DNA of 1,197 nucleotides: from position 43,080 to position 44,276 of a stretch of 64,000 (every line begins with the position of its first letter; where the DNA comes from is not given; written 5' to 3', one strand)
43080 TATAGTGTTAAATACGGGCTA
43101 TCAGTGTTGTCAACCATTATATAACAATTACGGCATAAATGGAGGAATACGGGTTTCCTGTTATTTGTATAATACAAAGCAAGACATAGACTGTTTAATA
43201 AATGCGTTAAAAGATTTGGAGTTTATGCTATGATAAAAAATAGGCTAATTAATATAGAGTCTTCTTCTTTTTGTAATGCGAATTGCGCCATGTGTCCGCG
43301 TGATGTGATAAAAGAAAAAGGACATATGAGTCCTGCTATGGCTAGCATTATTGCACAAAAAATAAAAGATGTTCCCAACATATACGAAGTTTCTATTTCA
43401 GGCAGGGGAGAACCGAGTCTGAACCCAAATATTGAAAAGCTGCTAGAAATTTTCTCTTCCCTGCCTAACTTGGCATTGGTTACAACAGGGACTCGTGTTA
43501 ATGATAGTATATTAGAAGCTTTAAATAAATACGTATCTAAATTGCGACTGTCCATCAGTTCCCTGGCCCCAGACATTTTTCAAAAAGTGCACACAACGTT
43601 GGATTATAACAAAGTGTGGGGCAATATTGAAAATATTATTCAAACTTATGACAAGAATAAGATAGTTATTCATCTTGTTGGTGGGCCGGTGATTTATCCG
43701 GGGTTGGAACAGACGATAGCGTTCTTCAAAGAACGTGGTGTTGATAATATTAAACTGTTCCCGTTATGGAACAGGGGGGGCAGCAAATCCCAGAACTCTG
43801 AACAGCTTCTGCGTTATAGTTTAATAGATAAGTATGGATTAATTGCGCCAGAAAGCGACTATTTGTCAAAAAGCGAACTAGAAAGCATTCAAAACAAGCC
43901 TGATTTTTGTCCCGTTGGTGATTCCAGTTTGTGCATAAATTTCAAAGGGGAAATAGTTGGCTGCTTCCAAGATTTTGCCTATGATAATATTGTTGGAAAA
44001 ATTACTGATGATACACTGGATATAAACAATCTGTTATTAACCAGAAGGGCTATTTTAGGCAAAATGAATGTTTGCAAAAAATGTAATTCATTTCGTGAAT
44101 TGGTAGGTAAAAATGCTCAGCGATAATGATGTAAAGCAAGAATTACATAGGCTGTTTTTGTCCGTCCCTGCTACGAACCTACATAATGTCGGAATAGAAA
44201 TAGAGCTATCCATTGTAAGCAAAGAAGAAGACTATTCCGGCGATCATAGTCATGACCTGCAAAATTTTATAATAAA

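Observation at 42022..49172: Uncharacterised biosynthetic gene cluster next to an archaeal-type ValRS: possible aminoacyl-adenylate mimic or gamma-glutamylated, sulfur-containing metabolite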

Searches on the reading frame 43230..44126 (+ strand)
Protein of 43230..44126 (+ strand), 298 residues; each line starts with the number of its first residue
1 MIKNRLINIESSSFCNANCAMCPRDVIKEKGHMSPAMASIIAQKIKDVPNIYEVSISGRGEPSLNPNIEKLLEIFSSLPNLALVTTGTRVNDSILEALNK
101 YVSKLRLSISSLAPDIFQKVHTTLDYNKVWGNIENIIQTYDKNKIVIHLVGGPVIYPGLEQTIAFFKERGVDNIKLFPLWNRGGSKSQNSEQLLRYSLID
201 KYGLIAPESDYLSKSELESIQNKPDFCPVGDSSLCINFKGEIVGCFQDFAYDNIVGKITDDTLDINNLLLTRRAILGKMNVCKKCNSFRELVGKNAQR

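Call 3: search_protein_families(library=pfam, proteins=[window:43230-44126:+])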
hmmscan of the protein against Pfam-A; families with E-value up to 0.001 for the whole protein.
window:43230-44126:+ (298 aa): 1 family
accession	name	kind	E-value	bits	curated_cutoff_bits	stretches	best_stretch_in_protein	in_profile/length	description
PF04055.27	Radical_SAM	-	1.4e-12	48.6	29.5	1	10-154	2-153/166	Radical SAM superfamily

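Call 4: search_protein_families(library=ncbifam, proteins=[window:43230-44126:+])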
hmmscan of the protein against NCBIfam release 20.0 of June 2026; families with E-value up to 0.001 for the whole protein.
window:43230-44126:+ (298 aa): 10 families
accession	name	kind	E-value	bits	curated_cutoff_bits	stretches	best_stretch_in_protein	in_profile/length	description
TIGR04317.1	W_rSAM_matur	equivalog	5.1e-18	65.3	380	1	5-174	4-179/349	tungsten cofactor oxidoreductase radical SAM maturase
TIGR04321.1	spiroSPASM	subfamily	1.3e-15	57.1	250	1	7-145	233-384/510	spiro-SPASM protein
TIGR03972.1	rSAM_TYW1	equivalog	5.2e-10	38.9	317.95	1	43-140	111-206/297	4-demethylwyosine synthase TYW1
TIGR02666.1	moaA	equivalog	2.7e-08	33.1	284.05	1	14-171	19-185/336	GTP 3',8-cyclase MoaA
NF038283.1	viperin_w_prok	equivalog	5.6e-08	32.3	180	1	7-123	4-128/281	viperin family antiviral radical SAM protein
NF001199.0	PRK00164.2-1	equivalog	5.7e-08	32.3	231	1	9-138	16-147/308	GTP 3',8-cyclase MoaA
TIGR04311.1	rSAM_Geo_metal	subfamily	1.4e-07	30.9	400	1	7-134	5-137/423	radical SAM/SPASM family putative metalloenzyme maturase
TIGR02668.1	moaA_archaeal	equivalog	6.1e-07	28.7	325.25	1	12-138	17-145/303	GTP 3',8-cyclase MoaA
NF053743.1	LipS2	equivalog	1.6e-05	24.5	270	1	15-152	33-175/292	LipS2 family lipoyl synthase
NF041718.1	rSAM_phane_AMC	equivalog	0.00073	18.6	425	1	9-91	10-95/362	cyclophane-forming radical SAM peptide maturase AmcB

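Call 32: search_solved_structures(query=A3, max_evalue=1)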
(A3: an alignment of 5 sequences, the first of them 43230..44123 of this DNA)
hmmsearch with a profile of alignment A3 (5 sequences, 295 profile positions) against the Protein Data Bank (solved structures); distinct sequences matched with E-value up to 1: 25.
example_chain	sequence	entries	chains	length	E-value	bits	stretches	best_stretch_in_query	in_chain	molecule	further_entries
4m7t_A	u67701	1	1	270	1.1e-12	51.3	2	6-75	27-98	BtrN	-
4m7s_A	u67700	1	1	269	1.2e-12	51.2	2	6-74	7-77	BtrN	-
6b4c_A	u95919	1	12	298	3.9e-05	26.5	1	7-124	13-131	Viperin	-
9dgw_A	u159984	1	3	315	4.4e-05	26.3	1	7-124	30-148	Radical SAM core domain-containing protein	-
9dfw_A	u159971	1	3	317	4.5e-05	26.3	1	7-124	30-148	Radical SAM core domain-containing protein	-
7n7i_A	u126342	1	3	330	4.9e-05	26.1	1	7-124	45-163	Viperin-like enzyme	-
7tol_A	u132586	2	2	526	0.00067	22.4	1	6-98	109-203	glycerol dibiphytanyl glycerol tetraether - macrocyclic archaeol synthase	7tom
6y1x_A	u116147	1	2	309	0.00085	22.1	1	11-127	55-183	Radical SAM domain protein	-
7bi7_A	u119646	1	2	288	0.001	21.8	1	9-131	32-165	FeMo cofactor biosynthesis protein NifB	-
7jmb_A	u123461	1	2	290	0.001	21.8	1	9-131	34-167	Nitrogenase iron-molybdenum cofactor biosynthesis protein NifB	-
7jma_A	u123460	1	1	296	0.0011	21.7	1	9-131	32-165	Nitrogenase iron-molybdenum cofactor biosynthesis protein NifB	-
7n7h_A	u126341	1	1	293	0.0037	20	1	7-168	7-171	VIPERIN-LIKE ENZYME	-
9dfu_A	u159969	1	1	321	0.006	19.3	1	7-122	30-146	Radical SAM core domain-containing protein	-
2z2u_A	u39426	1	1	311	0.0083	18.8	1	45-187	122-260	UPF0026 protein MJ0257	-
6djt_A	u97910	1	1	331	0.0095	18.6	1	45-187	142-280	S-adenosyl-L-methionine-dependent tRNA 4-demethylwyosine synthase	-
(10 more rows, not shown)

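Call 69: search_protein_families(library=padloc, proteins=[window:43230-44126:+], max_evalue=0.001)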
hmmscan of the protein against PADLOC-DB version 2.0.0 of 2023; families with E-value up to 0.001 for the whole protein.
window:43230-44126:+ (298 aa): 2 families
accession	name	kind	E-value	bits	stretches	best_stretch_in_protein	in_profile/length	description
PDLC02903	pVip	-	1.7e-09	35.6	1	7-122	2-113/257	Viperins not associated with kinases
PDLC02904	pVip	-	4e-07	27.8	1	6-145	4-141/262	Viperins associated with kinases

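Call 94: predict_structure(protein=window:43230-44123:+)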
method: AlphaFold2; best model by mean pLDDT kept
length: 298 residues; sequences in the alignment: 1
mean_pLDDT: 41.3   pTM: 0.37
mean pLDDT of the five models: 41.3, 40.1, 31.8, 30.8, 27.8
residues with pLDDT >= 90: 0; 70-90: 7; 50-70: 82; < 50: 209
segments of 3 or more residues with pLDDT < 50: 1-35, 47-64, 80-91, 111-124, 150-155, 176-298
pLDDT, mean of each block of 10 residues (from residue 1): 28 24 29 47 49 44 52 58 45 57 54 40 51 63 58 44 70 50 28 27 31 35 33 34 36 31 29 29 32 28
secondary structure, 60 per line:
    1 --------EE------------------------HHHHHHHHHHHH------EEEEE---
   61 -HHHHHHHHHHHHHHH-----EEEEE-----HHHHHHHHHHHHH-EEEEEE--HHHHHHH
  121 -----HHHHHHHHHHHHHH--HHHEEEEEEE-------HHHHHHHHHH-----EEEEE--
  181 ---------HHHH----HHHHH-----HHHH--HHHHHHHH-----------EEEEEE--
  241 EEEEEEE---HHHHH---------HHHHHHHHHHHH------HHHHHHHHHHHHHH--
elements in order: H35-46 E53-57 H62-76 E82-86 H92-104 E106-111 H114-120 H126-139 E145-151 H159-168 E174-178 H190-193 H198-202 H208-211 H214-221 E233-238 E241-247 H251-255 H265-276 H283-296
